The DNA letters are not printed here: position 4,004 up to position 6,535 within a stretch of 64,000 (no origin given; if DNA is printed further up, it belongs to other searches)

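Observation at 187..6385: Translationally coupled three-gene operon: two paralogous vWA-TSP3 lipoproteins plus a PPC-repeat lipoprotein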

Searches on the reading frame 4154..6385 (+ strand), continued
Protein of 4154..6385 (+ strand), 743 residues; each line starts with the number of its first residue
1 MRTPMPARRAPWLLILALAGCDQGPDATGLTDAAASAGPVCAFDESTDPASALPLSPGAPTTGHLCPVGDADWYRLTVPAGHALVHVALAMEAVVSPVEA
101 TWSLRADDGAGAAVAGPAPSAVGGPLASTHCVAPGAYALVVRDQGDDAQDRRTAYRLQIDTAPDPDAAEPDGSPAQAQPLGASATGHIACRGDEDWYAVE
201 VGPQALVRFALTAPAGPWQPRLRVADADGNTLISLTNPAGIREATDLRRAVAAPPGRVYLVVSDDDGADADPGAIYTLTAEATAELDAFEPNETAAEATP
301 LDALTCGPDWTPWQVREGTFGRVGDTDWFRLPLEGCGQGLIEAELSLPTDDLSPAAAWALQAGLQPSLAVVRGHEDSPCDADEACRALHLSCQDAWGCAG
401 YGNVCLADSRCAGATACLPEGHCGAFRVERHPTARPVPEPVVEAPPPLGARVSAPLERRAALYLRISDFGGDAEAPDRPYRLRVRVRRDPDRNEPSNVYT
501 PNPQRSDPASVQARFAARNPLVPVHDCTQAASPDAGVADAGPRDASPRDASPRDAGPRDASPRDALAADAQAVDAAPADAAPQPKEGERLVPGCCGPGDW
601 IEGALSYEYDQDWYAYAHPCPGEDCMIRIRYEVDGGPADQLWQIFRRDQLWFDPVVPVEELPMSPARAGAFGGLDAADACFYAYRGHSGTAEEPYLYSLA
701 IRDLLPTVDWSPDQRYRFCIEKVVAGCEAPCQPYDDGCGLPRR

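Call 65: fold_search(model_id=the predicted structure, library=pdb)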
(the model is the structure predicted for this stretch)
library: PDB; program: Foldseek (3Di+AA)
matches with E <= 10: 1722; with E <= 0.001: 110
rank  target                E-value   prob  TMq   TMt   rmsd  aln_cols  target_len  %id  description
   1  5iku                  4.3e-10  1.00  0.14  0.40  19.0       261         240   16  Crystal structure of the Hathewaya histolytica ColG tandem collagen-binding domain s3as3b in the presence of calcium at  (released 2017-03-15)
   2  6a48                  2.6e-09  1.00  0.13  0.14  25.6       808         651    8  Crystal structure of reelin N-terminal region (released 2019-06-19)
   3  8zj4_A                2.9e-08  1.00  0.14  0.16  18.1       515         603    8  trypsinogen-EP-N619A (released 2025-05-21)
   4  2qqk_A                6.6e-08  1.00  0.14  0.17  29.1       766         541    9  Neuropilin-2 a1a2b1b2 Domains in Complex with a Semaphorin-Blocking Fab (released 2007-11-20)
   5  8zi4_A                1.6e-07  1.00  0.13  0.16  17.7       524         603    8  Cryo-EM structure of wtEP-trypsinogen (released 2025-05-21)
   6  5x7o_A                1.6e-07  0.99  0.13  0.09  28.2       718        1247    9  Crystal structure of Paenibacillus sp. 598K alpha-1,6-glucosyltransferase (released 2017-07-26)
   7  8h3u_A                2.2e-07  1.00  0.13  0.15  20.1       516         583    7  Inhibitor-bound EP, polyA model (released 2022-11-23)
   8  8ziy_A                2.3e-07  1.00  0.14  0.17  18.4       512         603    7  trypsinogen-EP-E574A (released 2025-05-21)
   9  9h9a                  1.7e-06  0.69  0.11  0.08  25.3       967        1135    7  native structure of the full-length pesticidal protein Cry8Ba2, from crystals formed in vivo (form 1) (released 2025-12-03)
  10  2qql_A                1.8e-06  0.99  0.15  0.19  30.4       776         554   10  Neuropilin-2 a1a2b1b2 Domains in Complex with a Semaphorin-Blocking Fab (released 2007-11-20)
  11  3win_E                3.3e-06  0.97  0.12  0.19  23.2       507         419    9  Clostridium botulinum Hemagglutinin (released 2013-11-06)
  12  9en2_A                4.3e-06  1.00  0.15  0.31  11.0       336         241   12  Crystal structure of the metalloproteinase enhancer PCPE-1 complexed with nanobodies VHH-H4 and VHH-I5 (released 2024-07-03)
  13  9qxq                  5.9e-06  0.75  0.11  0.08  23.4       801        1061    7  native structure of full-length pesticidal protein Cry1Ca18 at pH9, from crystals formed in vivo (released 2026-02-11)
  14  8wqp_A                6.6e-06  1.00  0.11  0.31  16.8       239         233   16  Cryo-EM structure of T. pseudonana PyShell helical tube (released 2024-10-09)
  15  9h99                  6.9e-06  0.72  0.10  0.08  23.0       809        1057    7  Native structure of the full-length pesticidal protein Cry1Ca18 at pH7, from crystals formed in vivo (released 2025-11-12)
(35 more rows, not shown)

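Call 82: search_solved_structures(query=A3, max_evalue=1, show_alignments=3)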
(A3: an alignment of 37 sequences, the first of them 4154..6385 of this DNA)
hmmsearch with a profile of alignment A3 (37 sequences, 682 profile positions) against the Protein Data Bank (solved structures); distinct sequences matched with E-value up to 1: 9.
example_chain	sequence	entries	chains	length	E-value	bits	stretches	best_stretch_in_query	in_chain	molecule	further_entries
5iku_A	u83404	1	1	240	6.9e-06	28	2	168-308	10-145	Collagenase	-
9lqj_A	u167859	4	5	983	0.008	17.9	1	136-240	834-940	Collagenase ColH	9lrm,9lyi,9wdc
9lrk_A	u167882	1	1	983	0.008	17.9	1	136-240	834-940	Collagenase ColH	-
3jqw_A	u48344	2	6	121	0.012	17.3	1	170-244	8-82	ColH protein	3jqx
4hpk_B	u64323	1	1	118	0.36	12.4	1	170-219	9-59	Collagenase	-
1nqd_A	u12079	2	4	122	0.38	12.3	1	170-219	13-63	class 1 collagenase | Collagenase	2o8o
1nqj_A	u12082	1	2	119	0.39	12.3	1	170-219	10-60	class 1 collagenase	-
4hpk_A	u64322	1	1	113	0.44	12.1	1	170-219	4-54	Collagenase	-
9e99_J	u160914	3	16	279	0.87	11.1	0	229-279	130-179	32 kDa protein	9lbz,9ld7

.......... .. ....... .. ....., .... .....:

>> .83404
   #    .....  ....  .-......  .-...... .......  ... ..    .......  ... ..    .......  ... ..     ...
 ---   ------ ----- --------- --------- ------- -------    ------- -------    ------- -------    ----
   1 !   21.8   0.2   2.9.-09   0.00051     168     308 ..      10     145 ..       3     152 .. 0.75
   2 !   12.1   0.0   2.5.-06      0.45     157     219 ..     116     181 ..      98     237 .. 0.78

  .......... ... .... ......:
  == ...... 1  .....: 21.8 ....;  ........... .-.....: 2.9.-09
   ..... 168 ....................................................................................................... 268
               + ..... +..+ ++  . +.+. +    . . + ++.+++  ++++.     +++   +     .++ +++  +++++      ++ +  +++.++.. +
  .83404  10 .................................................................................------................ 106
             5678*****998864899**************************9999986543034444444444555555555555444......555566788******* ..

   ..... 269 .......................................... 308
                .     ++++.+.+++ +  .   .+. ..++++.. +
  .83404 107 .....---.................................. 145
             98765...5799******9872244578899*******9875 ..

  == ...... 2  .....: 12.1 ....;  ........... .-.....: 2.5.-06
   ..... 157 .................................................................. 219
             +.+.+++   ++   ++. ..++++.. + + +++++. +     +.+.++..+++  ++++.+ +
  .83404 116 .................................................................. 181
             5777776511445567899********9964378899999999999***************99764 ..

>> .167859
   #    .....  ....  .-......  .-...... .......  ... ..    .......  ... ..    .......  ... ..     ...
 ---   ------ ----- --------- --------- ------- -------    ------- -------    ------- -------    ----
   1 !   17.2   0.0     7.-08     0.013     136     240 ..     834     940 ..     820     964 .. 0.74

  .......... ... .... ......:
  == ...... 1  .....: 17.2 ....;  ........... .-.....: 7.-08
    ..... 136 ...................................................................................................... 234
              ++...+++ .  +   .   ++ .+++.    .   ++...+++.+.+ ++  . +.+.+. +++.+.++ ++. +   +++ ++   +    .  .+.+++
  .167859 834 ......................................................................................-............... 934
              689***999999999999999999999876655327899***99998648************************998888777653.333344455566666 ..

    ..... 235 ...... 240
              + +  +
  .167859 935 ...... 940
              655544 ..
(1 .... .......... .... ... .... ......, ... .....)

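Call 92: search_protein_representatives(alignment_id=A3)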
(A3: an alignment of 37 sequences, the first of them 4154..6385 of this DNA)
Query: 37 sequences, 682 profile positions. Proteins with E-value up to 0.001 (for the whole library): 19879; up to 1e-10: 7509; up to 1e-30: 988. The best 150 are listed.
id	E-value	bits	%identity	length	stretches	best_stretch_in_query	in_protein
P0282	0.0e+00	1214.4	-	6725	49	65-309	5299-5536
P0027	2.5e-285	964.8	-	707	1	5-682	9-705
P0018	1.9e-280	948.6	-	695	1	11-682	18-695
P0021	2.2e-275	931.9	-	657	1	38-681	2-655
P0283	3.6e-266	901.5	-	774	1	14-682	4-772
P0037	5.8e-265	897.5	-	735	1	9-681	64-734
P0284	1.8e-252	856.2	-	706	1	10-681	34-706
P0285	2.4e-249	845.8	-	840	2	11-632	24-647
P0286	6.8e-249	844.4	-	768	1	15-682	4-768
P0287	2.9e-247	839.0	-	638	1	38-682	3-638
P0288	3.2e-241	819.0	-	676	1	12-680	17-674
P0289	3.4e-237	805.7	-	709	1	10-682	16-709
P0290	1.8e-233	793.4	-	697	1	10-682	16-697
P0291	7.6e-225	764.9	-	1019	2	9-555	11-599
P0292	1.5e-222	757.3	-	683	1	13-680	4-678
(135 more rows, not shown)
